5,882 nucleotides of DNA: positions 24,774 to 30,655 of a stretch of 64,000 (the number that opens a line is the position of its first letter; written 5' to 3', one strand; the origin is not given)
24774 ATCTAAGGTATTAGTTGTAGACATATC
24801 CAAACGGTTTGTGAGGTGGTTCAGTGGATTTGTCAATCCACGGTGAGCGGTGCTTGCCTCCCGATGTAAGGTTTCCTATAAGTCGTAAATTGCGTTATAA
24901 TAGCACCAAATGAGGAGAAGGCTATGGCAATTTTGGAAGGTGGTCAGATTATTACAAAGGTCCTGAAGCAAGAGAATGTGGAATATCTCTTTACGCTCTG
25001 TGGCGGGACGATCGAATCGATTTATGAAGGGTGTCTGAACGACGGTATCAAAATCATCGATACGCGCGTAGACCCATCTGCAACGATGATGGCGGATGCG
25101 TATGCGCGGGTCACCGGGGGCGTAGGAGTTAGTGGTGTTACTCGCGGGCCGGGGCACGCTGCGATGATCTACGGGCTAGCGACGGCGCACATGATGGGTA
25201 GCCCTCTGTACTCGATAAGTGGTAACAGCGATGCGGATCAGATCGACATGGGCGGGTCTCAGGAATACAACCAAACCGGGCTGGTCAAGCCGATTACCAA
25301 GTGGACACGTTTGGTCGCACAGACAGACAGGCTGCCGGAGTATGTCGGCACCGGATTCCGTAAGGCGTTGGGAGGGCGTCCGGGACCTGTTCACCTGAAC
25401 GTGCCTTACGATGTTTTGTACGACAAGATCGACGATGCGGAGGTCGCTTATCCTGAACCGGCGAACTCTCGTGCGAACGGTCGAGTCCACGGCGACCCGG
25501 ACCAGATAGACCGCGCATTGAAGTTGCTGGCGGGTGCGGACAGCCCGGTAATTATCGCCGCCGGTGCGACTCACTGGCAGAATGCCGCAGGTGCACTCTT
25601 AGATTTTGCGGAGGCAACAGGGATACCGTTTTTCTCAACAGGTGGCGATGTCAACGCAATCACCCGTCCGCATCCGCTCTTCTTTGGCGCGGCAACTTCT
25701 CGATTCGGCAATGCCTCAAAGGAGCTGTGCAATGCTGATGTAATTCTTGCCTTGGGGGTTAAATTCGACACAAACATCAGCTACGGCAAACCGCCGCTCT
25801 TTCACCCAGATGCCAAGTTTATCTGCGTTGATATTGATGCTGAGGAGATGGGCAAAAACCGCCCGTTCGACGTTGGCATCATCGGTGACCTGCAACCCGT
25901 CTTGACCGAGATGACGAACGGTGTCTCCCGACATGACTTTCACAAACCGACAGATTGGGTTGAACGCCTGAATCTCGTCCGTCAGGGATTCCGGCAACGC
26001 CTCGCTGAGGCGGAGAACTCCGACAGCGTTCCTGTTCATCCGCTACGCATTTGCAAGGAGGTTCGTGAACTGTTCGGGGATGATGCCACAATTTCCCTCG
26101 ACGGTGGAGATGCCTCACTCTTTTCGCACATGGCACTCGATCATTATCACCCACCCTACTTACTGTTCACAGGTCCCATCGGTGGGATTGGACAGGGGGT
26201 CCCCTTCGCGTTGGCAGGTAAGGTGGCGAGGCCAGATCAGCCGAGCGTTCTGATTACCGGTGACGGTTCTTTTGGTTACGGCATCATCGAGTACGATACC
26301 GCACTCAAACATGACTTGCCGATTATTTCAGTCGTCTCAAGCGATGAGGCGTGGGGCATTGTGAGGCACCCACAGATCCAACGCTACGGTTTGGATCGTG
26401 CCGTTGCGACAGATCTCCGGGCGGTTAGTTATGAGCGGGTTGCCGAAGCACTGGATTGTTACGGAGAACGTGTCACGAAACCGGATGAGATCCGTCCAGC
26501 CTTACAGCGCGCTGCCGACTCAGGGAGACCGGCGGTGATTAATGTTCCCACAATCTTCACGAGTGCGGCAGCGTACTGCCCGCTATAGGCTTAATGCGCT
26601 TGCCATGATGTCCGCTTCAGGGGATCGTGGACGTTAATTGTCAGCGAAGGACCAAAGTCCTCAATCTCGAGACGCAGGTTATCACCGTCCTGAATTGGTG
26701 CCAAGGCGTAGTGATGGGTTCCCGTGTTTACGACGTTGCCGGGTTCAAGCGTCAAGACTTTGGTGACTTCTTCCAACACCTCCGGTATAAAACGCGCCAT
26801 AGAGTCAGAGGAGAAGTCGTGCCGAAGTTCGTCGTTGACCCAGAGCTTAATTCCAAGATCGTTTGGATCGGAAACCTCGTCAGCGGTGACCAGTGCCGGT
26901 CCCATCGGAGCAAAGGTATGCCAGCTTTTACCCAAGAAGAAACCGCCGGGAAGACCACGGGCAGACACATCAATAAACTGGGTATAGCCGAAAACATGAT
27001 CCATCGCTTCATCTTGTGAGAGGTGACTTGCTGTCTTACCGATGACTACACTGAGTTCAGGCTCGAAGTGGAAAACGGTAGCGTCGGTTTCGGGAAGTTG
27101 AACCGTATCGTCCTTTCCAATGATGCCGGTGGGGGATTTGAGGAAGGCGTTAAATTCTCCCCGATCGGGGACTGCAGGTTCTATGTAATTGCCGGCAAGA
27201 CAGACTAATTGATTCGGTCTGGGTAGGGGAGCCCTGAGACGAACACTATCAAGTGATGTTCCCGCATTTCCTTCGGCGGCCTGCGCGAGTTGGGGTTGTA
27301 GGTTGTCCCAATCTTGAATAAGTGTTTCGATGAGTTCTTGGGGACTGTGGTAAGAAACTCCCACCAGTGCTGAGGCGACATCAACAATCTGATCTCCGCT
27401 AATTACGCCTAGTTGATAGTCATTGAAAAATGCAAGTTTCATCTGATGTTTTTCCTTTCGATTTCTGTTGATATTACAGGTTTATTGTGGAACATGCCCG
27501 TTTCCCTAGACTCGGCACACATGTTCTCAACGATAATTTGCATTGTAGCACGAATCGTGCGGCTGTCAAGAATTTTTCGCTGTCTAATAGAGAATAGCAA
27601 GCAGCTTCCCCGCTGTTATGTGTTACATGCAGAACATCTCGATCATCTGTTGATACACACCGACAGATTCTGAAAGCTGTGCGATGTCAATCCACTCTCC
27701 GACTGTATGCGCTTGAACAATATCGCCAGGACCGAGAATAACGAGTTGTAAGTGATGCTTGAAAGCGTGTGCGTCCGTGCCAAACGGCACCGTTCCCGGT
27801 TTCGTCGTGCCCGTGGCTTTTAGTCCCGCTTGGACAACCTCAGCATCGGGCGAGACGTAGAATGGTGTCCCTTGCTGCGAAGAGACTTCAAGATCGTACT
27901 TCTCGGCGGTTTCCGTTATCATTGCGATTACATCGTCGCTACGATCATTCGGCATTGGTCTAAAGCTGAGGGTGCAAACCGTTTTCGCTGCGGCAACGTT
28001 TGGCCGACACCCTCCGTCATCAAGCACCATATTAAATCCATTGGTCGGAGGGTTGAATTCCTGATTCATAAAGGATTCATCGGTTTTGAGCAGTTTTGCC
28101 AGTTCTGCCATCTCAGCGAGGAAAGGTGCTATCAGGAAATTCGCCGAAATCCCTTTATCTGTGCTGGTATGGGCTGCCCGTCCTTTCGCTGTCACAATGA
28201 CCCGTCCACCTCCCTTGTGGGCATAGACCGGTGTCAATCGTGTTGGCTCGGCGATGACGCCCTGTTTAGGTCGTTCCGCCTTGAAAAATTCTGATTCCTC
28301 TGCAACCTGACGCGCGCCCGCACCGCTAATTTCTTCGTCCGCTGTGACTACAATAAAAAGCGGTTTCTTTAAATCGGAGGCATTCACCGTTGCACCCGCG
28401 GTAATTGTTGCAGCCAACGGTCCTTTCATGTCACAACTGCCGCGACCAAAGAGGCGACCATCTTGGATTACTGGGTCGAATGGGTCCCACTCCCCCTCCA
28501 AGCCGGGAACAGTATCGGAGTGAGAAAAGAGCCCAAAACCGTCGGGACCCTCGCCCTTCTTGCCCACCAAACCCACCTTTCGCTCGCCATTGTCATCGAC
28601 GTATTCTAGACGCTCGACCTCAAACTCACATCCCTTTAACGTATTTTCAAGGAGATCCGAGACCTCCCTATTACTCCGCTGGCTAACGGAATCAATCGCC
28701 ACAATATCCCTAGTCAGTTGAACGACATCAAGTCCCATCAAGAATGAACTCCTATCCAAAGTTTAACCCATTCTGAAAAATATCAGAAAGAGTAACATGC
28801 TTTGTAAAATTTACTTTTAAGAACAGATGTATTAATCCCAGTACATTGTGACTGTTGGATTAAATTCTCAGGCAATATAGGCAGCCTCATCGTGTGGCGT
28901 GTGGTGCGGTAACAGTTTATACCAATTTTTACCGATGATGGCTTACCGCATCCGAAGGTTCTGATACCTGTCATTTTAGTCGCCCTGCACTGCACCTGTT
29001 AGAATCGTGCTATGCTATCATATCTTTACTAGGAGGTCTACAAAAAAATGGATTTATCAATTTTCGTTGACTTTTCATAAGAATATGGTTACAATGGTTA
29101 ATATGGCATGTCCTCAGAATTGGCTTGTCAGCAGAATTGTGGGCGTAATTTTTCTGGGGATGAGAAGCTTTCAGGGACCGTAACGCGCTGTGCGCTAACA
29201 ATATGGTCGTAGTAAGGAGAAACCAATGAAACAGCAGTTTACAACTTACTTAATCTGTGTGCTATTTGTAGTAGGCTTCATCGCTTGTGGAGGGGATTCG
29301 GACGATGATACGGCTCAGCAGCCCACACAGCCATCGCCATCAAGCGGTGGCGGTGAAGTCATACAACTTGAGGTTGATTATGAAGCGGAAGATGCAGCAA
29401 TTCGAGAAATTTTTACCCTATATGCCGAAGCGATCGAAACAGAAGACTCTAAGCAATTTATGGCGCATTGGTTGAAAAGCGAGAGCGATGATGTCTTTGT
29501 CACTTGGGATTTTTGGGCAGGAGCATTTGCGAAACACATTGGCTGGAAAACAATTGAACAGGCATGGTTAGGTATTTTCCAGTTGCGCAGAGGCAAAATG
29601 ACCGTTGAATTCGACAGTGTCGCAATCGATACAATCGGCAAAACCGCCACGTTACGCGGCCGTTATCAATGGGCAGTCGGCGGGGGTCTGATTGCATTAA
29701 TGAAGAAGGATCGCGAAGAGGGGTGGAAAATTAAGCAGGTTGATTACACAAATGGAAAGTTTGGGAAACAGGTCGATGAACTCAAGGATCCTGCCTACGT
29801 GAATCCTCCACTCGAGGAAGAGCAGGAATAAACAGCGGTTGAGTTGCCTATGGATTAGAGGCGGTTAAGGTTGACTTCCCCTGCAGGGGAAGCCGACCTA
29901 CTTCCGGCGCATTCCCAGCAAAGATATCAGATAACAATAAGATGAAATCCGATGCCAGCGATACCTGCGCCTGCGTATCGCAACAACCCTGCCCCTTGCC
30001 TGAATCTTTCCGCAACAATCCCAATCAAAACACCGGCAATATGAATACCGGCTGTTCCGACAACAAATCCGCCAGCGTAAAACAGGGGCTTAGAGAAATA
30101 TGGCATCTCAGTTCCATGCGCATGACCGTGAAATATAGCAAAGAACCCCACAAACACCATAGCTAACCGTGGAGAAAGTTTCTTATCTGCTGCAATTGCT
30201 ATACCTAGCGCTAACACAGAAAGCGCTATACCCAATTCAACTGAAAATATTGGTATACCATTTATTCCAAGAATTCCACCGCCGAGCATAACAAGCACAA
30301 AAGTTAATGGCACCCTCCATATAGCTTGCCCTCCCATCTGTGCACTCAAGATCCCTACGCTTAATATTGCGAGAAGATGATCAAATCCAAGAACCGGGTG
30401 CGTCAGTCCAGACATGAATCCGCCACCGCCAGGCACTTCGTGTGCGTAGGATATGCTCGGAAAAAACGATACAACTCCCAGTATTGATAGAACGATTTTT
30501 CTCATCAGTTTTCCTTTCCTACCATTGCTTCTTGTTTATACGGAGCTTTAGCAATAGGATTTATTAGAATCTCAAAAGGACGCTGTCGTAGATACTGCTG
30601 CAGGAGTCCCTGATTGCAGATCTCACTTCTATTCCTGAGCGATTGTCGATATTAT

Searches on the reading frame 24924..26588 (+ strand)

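Call 8: search_protein_families(library=pfam, proteins=[window:24924-26588:+], max_evalue=0.0001)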
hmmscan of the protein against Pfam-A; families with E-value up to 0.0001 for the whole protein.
window:24924-26588:+ (554 aa): 3 families
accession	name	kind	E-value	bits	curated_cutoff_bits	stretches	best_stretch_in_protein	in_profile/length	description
PF00205.28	TPP_enzyme_M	-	5.7e-31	107.5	30.4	1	195-329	1-136/137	Thiamine pyrophosphate enzyme, central domain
PF02775.26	TPP_enzyme_C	-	4.2e-27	95.2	21.9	1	393-541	1-151/151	Thiamine pyrophosphate enzyme, C-terminal TPP binding domain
PF02776.23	TPP_enzyme_N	-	2.7e-26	92.1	26.8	1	5-119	2-118/119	Thiamine pyrophosphate enzyme, N-terminal TPP binding domain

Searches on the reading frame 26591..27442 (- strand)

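Call 9: search_protein_families(library=pfam, proteins=[window:26591-27442:-], max_evalue=0.0001)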
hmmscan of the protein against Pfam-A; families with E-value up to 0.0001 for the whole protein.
window:26591-27442:- (283 aa): 1 family
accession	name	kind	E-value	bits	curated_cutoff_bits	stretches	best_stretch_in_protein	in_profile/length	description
PF01557.24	FAA_hydrolase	-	2.2e-43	148.8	23.9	1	91-265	23-208/214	Fumarylacetoacetate (FAA) hydrolase C-terminal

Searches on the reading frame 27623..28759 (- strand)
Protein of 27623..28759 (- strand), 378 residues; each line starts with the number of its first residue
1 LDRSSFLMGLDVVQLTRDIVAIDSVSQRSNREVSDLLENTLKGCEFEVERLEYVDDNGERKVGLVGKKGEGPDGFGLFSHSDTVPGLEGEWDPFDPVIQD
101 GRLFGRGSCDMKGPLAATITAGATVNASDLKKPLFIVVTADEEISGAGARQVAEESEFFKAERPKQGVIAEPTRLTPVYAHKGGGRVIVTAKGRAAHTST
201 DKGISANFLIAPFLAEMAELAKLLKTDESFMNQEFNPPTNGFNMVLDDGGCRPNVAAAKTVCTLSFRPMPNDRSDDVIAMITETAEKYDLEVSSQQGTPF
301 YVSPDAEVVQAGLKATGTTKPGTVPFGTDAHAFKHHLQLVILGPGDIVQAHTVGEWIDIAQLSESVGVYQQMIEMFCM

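Call 9: search_protein_families(library=pfam, proteins=[window:27623-28759:-], max_evalue=0.0001)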
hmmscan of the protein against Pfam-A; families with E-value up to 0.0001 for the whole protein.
window:27623-28759:- (378 aa): 2 families
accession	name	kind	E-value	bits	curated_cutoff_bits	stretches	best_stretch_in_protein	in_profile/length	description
PF01546.33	Peptidase_M20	-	8e-33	114.5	24.6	1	77-374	2-205/206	Peptidase family M20/M25/M40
PF07687.19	M20_dimer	-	2.4e-10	40.8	21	1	179-289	1-103/107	Peptidase dimerisation domain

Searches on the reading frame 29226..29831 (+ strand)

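Call 9: search_protein_families(library=pfam, proteins=[window:29226-29831:+], max_evalue=0.0001)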
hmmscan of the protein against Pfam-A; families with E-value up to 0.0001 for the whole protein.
window:29226-29831:+ (201 aa): 1 family
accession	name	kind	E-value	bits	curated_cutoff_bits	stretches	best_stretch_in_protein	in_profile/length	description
PF13474.12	SnoaL_3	-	3.2e-05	24.7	22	1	59-171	1-113/121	SnoaL-like domain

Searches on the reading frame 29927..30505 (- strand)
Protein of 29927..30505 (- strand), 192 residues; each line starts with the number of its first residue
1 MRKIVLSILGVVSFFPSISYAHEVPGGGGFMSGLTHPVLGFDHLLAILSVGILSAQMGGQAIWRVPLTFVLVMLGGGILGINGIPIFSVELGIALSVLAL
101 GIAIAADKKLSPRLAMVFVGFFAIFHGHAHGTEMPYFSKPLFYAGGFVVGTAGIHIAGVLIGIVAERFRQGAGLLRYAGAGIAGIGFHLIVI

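Call 9: search_protein_families(library=pfam, proteins=[window:29927-30505:-], max_evalue=0.0001)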
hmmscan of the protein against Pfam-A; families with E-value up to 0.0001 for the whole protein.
window:29927-30505:- (192 aa): 1 family
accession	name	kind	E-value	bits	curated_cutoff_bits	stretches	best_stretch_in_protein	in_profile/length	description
PF04955.18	HupE_UreJ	-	3.8e-52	176.8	23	1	13-189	4-179/179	HupE / UreJ protein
